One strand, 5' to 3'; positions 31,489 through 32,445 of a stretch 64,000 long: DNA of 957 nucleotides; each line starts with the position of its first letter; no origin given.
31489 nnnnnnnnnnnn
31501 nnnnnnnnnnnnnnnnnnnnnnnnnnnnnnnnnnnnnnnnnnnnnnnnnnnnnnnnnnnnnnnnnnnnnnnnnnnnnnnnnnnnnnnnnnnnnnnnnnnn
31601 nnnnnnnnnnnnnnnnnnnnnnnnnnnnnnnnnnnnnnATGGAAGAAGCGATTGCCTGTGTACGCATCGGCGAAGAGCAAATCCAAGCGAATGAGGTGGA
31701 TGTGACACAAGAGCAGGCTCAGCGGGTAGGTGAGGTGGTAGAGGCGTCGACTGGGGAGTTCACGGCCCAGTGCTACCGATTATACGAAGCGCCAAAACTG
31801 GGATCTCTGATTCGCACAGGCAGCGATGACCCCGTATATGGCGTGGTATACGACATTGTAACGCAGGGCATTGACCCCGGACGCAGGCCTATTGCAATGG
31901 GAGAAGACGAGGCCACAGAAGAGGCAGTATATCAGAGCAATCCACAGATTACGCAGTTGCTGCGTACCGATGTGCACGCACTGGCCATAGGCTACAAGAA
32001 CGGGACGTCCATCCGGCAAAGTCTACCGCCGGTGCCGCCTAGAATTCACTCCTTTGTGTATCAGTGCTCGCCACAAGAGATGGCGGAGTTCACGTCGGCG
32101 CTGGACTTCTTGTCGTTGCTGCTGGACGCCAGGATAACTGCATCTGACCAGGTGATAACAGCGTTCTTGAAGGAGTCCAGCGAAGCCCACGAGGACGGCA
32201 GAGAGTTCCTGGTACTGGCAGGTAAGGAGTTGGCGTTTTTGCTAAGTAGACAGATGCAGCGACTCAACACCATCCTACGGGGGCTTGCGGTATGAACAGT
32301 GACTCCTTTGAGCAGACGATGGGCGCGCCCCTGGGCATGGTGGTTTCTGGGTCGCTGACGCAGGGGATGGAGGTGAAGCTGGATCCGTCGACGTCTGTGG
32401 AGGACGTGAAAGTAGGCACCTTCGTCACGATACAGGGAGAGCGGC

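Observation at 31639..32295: Middle ORF looks like a stand-alone HAS-barrel protein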

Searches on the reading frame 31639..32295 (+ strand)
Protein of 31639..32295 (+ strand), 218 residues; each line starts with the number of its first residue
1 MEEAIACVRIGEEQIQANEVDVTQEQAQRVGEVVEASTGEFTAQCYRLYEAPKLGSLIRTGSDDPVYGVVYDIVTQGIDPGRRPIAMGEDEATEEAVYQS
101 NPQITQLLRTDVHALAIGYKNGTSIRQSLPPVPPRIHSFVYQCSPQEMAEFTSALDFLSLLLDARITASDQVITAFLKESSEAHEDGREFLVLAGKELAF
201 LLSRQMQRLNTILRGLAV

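Call 3: search_protein_families(library=pfam, proteins=[window:31639-32295:+], max_evalue=1)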
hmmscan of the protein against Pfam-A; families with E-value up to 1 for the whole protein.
window:31639-32295:+ (218 aa): 2 families
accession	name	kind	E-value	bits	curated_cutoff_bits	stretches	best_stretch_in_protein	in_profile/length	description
PF09378.16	HAS-barrel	-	0.011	16.3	25.2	1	30-97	1-68/90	HAS barrel domain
PF20869.2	FAM186A_PQQAQ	-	0.13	12.4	45.7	1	13-31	14-32/42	FAM186A, PQQAQ repeat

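Call 4: search_protein_families(library=ncbifam, proteins=[window:31639-32295:+], max_evalue=1)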
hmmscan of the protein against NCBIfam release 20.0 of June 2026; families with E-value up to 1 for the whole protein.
window:31639-32295:+ (218 aa): 0 families

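Call 5: find_homologous_proteins(query=window:31639-32295:+, max_evalue=0.001)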
Query window:31639-32295:+ (218 aa): 832 proteins with E <= 0.001 among 1402 candidates; the best 120 are listed.
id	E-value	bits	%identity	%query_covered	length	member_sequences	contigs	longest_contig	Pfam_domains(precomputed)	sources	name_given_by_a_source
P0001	3.0e-122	424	99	90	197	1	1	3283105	-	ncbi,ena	-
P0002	1.9e-84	300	69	90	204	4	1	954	-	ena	-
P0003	6.4e-80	285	66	89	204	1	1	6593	-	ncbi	-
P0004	6.1e-76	272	64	89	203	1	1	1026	-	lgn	-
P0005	5.1e-74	266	64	90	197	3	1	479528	-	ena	-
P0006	6.3e-74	266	62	89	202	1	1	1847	-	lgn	-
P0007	5.8e-67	243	57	89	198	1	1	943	-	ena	-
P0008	1.6e-66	242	57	84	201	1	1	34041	-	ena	-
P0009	1.8e-66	242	57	90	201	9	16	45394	-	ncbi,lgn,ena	-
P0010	2.1e-66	241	57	87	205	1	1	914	-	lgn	-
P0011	2.3e-66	241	60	87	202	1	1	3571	-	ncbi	ncbi:MAG: hypothetical protein ACE5IG_06265 [Dehalococcoidia bacterium]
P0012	4.6e-66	240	56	89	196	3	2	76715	-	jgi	-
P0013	5.2e-66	240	55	89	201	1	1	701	-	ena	-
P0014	1.3e-65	239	56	89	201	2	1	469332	-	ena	-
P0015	3.3e-65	237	58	89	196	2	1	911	-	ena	-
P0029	2.8e-63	231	53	89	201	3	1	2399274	-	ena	-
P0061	1.0e-60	223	54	91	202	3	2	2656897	-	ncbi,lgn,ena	-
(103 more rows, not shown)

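Call 6: search_solved_structures(query=window:31639-32295:+, max_evalue=10, show_alignments=2)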
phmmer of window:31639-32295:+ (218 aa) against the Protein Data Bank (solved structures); distinct sequences matched with E-value up to 10: 0.

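Call 11: search_solved_structures(query=A1, max_evalue=10, show_alignments=3)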
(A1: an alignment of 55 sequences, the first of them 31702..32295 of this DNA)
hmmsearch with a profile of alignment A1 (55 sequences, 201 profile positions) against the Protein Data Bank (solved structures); distinct sequences matched with E-value up to 10: 0.

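Call 12: search_protein_families(library=pfam, alignment_id=A1, max_evalue=1)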
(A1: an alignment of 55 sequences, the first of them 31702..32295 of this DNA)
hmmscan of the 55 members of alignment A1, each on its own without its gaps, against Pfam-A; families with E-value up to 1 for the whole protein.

A. member 1, window:31702-32295:+ (197 aa): 1 family
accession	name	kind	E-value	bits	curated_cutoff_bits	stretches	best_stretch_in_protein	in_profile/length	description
PF09378.16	HAS-barrel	-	0.0094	16.5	25.2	1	9-76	1-68/90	HAS barrel domain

B. families by the number of members that match (of 55 scanned): 7 families
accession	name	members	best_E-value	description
PF09378.16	HAS-barrel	38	3.5e-05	HAS barrel domain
PF20640.2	Rrn6_HB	3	0.23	Rrn6, helical bundle domain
PF24785.1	RXYLT1_C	1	0.045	RXYLT1 C-terminal domain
PF06094.17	GGACT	1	0.085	Gamma-glutamyl cyclotransferase, AIG2-like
PF20490.3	SCGB3A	1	0.087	Secretoglobin 3A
PF22739.2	NA-iREase3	1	0.094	NACHT-associated inactive Restriction Endonuclease 2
PF00787.29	PX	1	0.23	PX domain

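Call 13: find_related_loci(query=A1, collection=genome_contigs, flank=5000)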
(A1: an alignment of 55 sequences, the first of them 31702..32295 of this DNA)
Query A1 (197 aa) in genome_contigs; peptide patterns used: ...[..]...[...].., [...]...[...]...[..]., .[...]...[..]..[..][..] (x = any residue, [..] = any of these).
599 stretches matched a pattern (row limit reached: there are more); 536 encode a relative of the query (tblastn E <= 1e-3); the best 80 are kept; 80 distinct loci.
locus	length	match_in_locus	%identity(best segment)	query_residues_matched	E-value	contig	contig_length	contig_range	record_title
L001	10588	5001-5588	57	2-197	1e-70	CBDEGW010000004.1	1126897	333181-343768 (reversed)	MAG: Dehalococcoidia bacterium isolate df1c8e39-9ed4-4f98-84fc-ac90bf75a161 genome assembly, contig: contig_4, whole gen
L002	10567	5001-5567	55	8-196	2e-70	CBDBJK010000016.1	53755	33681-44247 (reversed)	MAG: Dehalococcoidia bacterium isolate faae4e5b-80d9-4cfe-9cbd-97dc395bf251 genome assembly, contig: contig_16, whole ge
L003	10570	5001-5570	57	7-196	8e-70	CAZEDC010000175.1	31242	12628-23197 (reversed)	MAG TPA_asm: uncultured Dehalococcoidia bacterium isolate SRP260945_co2_388 genome assembly, contig: k141_1303672, whole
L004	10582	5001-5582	53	4-195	2e-69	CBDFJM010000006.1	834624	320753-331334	MAG: Dehalococcoidia bacterium isolate e3381621-976b-4bb2-ab20-043f7ff68e99 genome assembly, contig: contig_6, whole gen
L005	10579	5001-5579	55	4-196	2e-69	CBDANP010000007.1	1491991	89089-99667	MAG: Dehalococcoidia bacterium isolate b4c8b7c9-9533-4910-ac39-d933c6e21fa7 genome assembly, contig: contig_7, whole gen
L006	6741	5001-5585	53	1-195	1e-69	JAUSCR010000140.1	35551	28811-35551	MAG: Dehalococcoidia bacterium isolate E14_concoct.bin.151_sub E14_k141_851503, whole genome shotgun sequence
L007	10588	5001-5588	54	1-196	2e-68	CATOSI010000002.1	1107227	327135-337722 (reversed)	MAG: uncultured Dehalococcoidia bacterium isolate 741b7de0-5fbb-4305-b724-e82bd623809b genome assembly, contig: contig_2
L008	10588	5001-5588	54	1-196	9e-68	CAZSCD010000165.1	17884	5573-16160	MAG TPA_asm: uncultured Dehalococcoidia bacterium isolate SRP092796_co2_510 genome assembly, contig: k141_2616817, whole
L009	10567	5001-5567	56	8-196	9e-68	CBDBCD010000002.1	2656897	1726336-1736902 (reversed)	MAG: Dehalococcoidia bacterium isolate 18480985-e817-4171-aff3-d89334621982 genome assembly, contig: contig_2, whole gen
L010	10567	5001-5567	53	6-193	1e-67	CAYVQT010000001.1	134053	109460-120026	MAG TPA_asm: uncultured Dehalococcoidia bacterium isolate binchicken_co334_130 genome assembly, contig: NODE_135_length_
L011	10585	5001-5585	54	3-196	2e-67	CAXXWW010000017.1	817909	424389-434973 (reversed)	MAG: Dehalococcoidia bacterium isolate 6f417b46-71ab-4e31-a275-6032fe6bf018 genome assembly, contig: contig_17, whole ge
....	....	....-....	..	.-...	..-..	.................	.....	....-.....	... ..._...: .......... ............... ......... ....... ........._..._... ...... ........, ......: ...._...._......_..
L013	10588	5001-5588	53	2-196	4e-67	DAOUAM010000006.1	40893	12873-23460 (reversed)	MAG TPA_asm: Dehalococcoidia bacterium isolate H63_664 k137_391518, whole genome shotgun sequence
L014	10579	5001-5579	54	4-196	8e-67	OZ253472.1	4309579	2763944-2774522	MAG: Dehalococcoidia bacterium isolate 530a8394-237e-405c-b316-5e5b388c5070 genome assembly, chromosome: 1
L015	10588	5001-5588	54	1-196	1e-66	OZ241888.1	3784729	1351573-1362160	MAG: Dehalococcoidia bacterium isolate 46affbec-5afd-4908-a2aa-6a71a6f589da genome assembly, chromosome: 1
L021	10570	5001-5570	53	5-192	3e-66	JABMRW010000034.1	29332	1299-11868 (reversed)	MAG: Deltaproteobacteria bacterium isolate bin.571 k141_1676487, whole genome shotgun sequence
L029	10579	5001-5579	51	2-193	1e-64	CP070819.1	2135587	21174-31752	MAG: Dehalococcoidia bacterium isolate bin1158 chromosome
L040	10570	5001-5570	52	5-192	4e-63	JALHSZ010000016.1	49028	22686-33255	MAG: Dehalococcoidales bacterium isolate PFL11 seq_1671302, whole genome shotgun sequence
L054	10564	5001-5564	52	7-192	2e-62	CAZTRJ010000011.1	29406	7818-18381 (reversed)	MAG TPA_asm: uncultured Dehalococcoidales bacterium isolate SRP167671_co1_183 genome assembly, contig: NODE_1764_length_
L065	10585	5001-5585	53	1-196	9e-62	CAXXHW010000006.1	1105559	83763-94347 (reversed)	MAG: Dehalococcoidia bacterium isolate 557c96e6-7d8d-4d87-ac40-868fa156ef41 genome assembly, contig: contig_6, whole gen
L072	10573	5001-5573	51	4-192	6e-62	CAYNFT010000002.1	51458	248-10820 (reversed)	MAG TPA_asm: uncultured Dehalococcoidales bacterium isolate binchicken_co89_477 genome assembly, contig: NODE_789_length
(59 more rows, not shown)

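Call 17: predict_structure(alignment_id=A1)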
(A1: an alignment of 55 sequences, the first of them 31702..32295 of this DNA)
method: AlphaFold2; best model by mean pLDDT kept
length: 197 residues; sequences in the alignment: 55
mean_pLDDT: 90.9   pTM: 0.85
mean pLDDT of the five models: 90.9, 90.1, 89.8, 89.1, 88.0
residues with pLDDT >= 90: 142; 70-90: 45; 50-70: 6; < 50: 4
segments of 3 or more residues with pLDDT < 50: 1-4
pLDDT, mean of each block of 10 residues (from residue 1): 65 97 92 96 93 85 78 83 83 97 94 96 96 96 92 97 96 97 96 90
secondary structure, 60 per line:
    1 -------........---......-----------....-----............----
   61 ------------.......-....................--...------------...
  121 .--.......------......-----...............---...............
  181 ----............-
elements in order: E8-15 E19-24 E36-39 E45-56 H73-79 H81-86 E87-100 E103-105 E118-121 H124-130 H137-142 H148-162 H166-180 H185-196

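Call 21: fold_search(model_id=the predicted structure, library=pdb)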
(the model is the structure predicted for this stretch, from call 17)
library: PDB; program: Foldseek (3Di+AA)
matches with E <= 10: 410; with E <= 0.001: 60
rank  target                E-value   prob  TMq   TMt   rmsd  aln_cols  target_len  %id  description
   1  9x1m_A                1.0e-06  1.00  0.46  0.17   9.6       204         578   14  The cryo-EM structure of HerA-NurA complex with AMPPNP and dsDNA from Thermococcus kodakarensis (released 2026-02-04)
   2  4d2i_A                1.1e-06  1.00  0.43  0.19   6.0       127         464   16  Crystal structure of the HerA hexameric DNA translocase from Sulfolobus solfataricus bound to AMP-PNP (released 2014-12-03)
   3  4d2i_B                1.5e-06  1.00  0.43  0.20   6.0       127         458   16  Crystal structure of the HerA hexameric DNA translocase from Sulfolobus solfataricus bound to AMP-PNP (released 2014-12-03)
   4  9x1l_A                1.9e-06  1.00  0.40  0.15   7.7       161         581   16  The cryo-EM structure of HerA-NurA complex with AMPPNP from Thermococcus kodakarensis (released 2026-02-04)
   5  9c1m_Q                1.1e-05  1.00  0.45  0.16   4.5       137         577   13  HerA-DUF assembly 1 (released 2025-06-04)
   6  7wrx_E                1.5e-05  1.00  0.41  0.15   6.5       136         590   14  Structure of Deinococcus radiodurans HerA-ADP complex (released 2023-02-01)
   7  7wrw_A                1.9e-05  1.00  0.42  0.15   5.7       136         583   13  Structure of Deinococcus radiodurans HerA (released 2023-02-01)
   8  9c1n_R                2.0e-05  1.00  0.45  0.16   3.7       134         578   14  HerA-DUF4297 assembly 2 (released 2025-06-04)
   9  8wet_A                2.1e-05  1.00  0.44  0.16   5.7       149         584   17  The cryo-EM structure of TdpAB complex (released 2025-01-22)
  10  7wrw_B                3.2e-05  1.00  0.41  0.15   6.6       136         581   14  Structure of Deinococcus radiodurans HerA (released 2023-02-01)
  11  8yhx_A                3.6e-05  1.00  0.41  0.15   5.5       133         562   12  Cryo-EM structure of the trimeric HerA (released 2024-11-06)
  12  8wfd_C                4.3e-05  1.00  0.49  0.19   3.8       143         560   16  The cryo-EM structure of TdpAB in complex with AMPPNP and DNA (released 2025-01-22)
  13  7wrx_A                4.3e-05  1.00  0.40  0.15   6.7       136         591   15  Structure of Deinococcus radiodurans HerA-ADP complex (released 2023-02-01)
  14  7wrx_C                4.6e-05  1.00  0.40  0.15   6.5       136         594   15  Structure of Deinococcus radiodurans HerA-ADP complex (released 2023-02-01)
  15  8sub_M                4.9e-05  1.00  0.42  0.16   6.3       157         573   13  E. coli SIR2-HerA complex (dodecamer SIR2 pentamer HerA) (released 2023-12-27)
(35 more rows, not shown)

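Call 23: search_protein_representatives(alignment_id=A1)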
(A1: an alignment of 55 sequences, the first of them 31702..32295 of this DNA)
Query: 55 sequences, 201 profile positions. Proteins with E-value up to 0.001 (for the whole library): 1025; up to 1e-10: 706; up to 1e-30: 228. The best 150 are listed.
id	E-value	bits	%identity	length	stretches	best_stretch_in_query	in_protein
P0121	5.6e-89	313.1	-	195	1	7-199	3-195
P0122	5.0e-86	303.5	-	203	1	1-200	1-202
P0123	6.0e-83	293.4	-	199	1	9-200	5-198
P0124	1.0e-73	263.3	-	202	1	4-200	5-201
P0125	6.9e-70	250.8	-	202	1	8-199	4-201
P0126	1.7e-68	246.3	-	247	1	5-200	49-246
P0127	1.1e-67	243.6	-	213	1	10-200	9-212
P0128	4.9e-67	241.5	-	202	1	10-199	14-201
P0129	2.5e-66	239.2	-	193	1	11-199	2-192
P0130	2.6e-66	239.1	-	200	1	8-199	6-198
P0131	2.8e-66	239.0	-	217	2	44-200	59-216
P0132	8.2e-66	237.5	-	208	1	9-199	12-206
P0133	3.3e-65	235.5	-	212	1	7-199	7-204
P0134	6.0e-65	234.7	-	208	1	7-200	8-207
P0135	6.0e-65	234.7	-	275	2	6-106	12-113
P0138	4.4e-64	231.9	-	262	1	10-200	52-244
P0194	1.4e-48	181.2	-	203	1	2-199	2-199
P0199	2.4e-48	180.5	-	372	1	9-199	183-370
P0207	1.8e-46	174.4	-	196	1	11-200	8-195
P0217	3.0e-45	170.4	-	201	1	8-199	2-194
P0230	3.6e-43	163.6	-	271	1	10-148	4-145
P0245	9.3e-42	159.0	-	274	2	47-200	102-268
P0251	3.8e-41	157.0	-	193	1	10-200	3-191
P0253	3.3e-40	153.9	-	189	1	10-200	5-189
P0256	6.4e-40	153.0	-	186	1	17-196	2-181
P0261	2.8e-39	150.9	-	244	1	6-200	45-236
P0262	2.8e-39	150.9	-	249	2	48-199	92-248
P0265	5.3e-39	150.0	-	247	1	10-200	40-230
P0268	9.9e-39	149.1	-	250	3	106-200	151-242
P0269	1.0e-38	149.0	-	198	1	10-197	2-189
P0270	1.2e-38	148.8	-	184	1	17-199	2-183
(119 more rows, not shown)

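Call 28: search_protein_families(library=pfam, proteins=[L021:2457-3317:+, L021:3450-4277:+, L021:4295-5002:+, L029:2489-3529:+, L029:3538-4902:+, L040:2533-3708:+, L040:4279-4977:+, L054:3120-4226:+, L072:5485-6105:+, L005:3172-4815:+], max_evalue=0.001)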
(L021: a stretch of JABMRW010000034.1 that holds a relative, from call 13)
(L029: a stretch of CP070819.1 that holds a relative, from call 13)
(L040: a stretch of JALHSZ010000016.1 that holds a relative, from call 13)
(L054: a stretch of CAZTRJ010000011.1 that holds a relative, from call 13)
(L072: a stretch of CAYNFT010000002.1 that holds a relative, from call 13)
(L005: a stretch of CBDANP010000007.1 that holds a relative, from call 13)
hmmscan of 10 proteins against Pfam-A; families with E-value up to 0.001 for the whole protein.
L021:2457-3317:+ (286 aa): 2 families
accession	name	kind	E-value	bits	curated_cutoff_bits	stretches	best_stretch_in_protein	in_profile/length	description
PF18998.6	Flg_new_2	-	2.9e-12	46.8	23.6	1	77-144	2-72/73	Divergent InlB B-repeat domain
PF00754.31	F5_F8_type_C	-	1.9e-06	28.5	28.2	1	164-270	7-124/127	F5/8 type C domain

L021:3450-4277:+ (275 aa): 0 families

L021:4295-5002:+ (235 aa): 2 families
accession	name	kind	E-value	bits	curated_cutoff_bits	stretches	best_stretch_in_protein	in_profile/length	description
PF03641.19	Lysine_decarbox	-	1.2e-35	123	27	1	80-209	1-130/131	Possible lysine decarboxylase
PF18306.6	LDcluster4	-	3.1e-15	56.5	26.3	1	38-151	3-114/151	SLOG cluster4 family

L029:2489-3529:+ (346 aa): 1 family
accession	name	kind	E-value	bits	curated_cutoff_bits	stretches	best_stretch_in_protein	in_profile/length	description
PF05096.18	Glu_cyclase_2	-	2.8e-100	335.3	22.3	1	105-342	10-249/249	Glutamine cyclotransferase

L029:3538-4902:+ (454 aa): 3 families
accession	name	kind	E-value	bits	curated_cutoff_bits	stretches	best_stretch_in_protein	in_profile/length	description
PF01546.33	Peptidase_M20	-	3.9e-29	102.5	24.6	1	79-441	1-205/206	Peptidase family M20/M25/M40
PF07687.19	M20_dimer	-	1.3e-11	44.8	21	1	196-341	2-101/107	Peptidase dimerisation domain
PF04389.22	Peptidase_M28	-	2.1e-09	37.8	21.3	1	64-173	1-88/193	Peptidase family M28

L040:2533-3708:+ (391 aa): 0 families

L040:4279-4977:+ (232 aa): 2 families
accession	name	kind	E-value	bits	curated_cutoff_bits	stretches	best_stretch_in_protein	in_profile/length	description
PF03641.19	Lysine_decarbox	-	4.5e-36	124.4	27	1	85-214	1-130/131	Possible lysine decarboxylase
PF18306.6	LDcluster4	-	2.5e-15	56.8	26.3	1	43-157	3-115/151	SLOG cluster4 family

L054:3120-4226:+ (368 aa): 1 family
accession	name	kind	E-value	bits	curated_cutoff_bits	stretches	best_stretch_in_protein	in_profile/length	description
PF09903.14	DUF2130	-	2.3e-54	184.8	26.7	1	119-361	4-251/255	Uncharacterized protein conserved in bacteria (DUF2130)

L072:5485-6105:+ (206 aa): 2 families
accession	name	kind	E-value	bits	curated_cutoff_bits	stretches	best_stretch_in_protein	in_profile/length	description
PF13302.13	Acetyltransf_3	-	4.3e-09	37.6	25.4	1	81-168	53-137/138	Acetyltransferase (GNAT) domain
PF00583.31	Acetyltransf_1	-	1.2e-05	26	20.7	1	93-167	43-115/116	Acetyltransferase (GNAT) family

L005:3172-4815:+ (547 aa): 3 families
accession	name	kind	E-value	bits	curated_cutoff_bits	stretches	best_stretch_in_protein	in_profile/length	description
PF02776.23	TPP_enzyme_N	-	3.9e-36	123.9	26.8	1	8-119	5-118/119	Thiamine pyrophosphate enzyme, N-terminal TPP binding domain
PF00205.28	TPP_enzyme_M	-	2.7e-35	121.5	30.4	1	193-319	1-136/137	Thiamine pyrophosphate enzyme, central domain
PF02775.26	TPP_enzyme_C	-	2.6e-32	112.2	21.9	1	399-527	13-150/151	Thiamine pyrophosphate enzyme, C-terminal TPP binding domain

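Call 32: search_protein_families(library=padloc, proteins=[window:31702-32295:+], max_evalue=0.01)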
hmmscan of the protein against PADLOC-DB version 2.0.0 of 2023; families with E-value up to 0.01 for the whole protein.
window:31702-32295:+ (197 aa): 0 families

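Call 34: list_cluster_members(proteins=[P0001])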
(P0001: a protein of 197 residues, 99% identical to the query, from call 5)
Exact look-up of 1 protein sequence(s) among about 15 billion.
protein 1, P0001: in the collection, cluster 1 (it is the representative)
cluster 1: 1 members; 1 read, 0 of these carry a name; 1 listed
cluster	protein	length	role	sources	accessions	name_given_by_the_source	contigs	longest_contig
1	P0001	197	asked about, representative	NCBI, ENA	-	-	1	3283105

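Call 41: find_encoding_contigs(protein=P0061, flank=10000, max_places=2)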
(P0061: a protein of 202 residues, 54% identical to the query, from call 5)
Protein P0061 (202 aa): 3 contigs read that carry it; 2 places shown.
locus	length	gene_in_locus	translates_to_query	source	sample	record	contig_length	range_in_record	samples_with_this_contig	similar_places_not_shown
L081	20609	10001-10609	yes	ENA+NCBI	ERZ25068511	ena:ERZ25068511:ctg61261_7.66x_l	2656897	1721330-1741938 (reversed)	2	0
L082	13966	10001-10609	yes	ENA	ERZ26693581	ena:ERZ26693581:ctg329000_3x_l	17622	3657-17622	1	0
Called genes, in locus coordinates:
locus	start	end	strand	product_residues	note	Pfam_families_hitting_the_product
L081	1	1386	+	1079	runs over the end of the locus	PF00873:ACR_tran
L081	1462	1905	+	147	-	PF10604:Polyketide_cyc2, PF03364:Polyketide_cyc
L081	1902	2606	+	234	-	PF14622:Ribonucleas_3_3, PF00636:Ribonuclease_3, PF00035:dsrm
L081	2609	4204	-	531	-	PF00581:Rhodanese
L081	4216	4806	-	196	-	PF05995:CDO_I (weak)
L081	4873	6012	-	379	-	PF00266:Aminotran_5, PF03841:SelA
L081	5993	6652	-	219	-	PF05685:Uma2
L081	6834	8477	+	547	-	PF02776:TPP_enzyme_N, PF00205:TPP_enzyme_M, PF02775:TPP_enzyme_C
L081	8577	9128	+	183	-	PF00080:Sod_Cu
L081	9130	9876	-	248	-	PF18917:LiaI-LiaF-like_TM1 (weak), PF22570:LiaF-TM, PF09922:LiaF-like_C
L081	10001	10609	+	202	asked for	-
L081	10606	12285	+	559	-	PF09378:HAS-barrel (faint), PF01935:DUF87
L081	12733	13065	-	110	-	-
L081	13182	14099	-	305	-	PF01063:Aminotran_4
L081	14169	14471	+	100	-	-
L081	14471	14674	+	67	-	-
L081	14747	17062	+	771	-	-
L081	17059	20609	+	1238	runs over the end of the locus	PF02687:FtsX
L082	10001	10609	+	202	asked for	-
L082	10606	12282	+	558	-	PF09378:HAS-barrel (faint), PF01935:DUF87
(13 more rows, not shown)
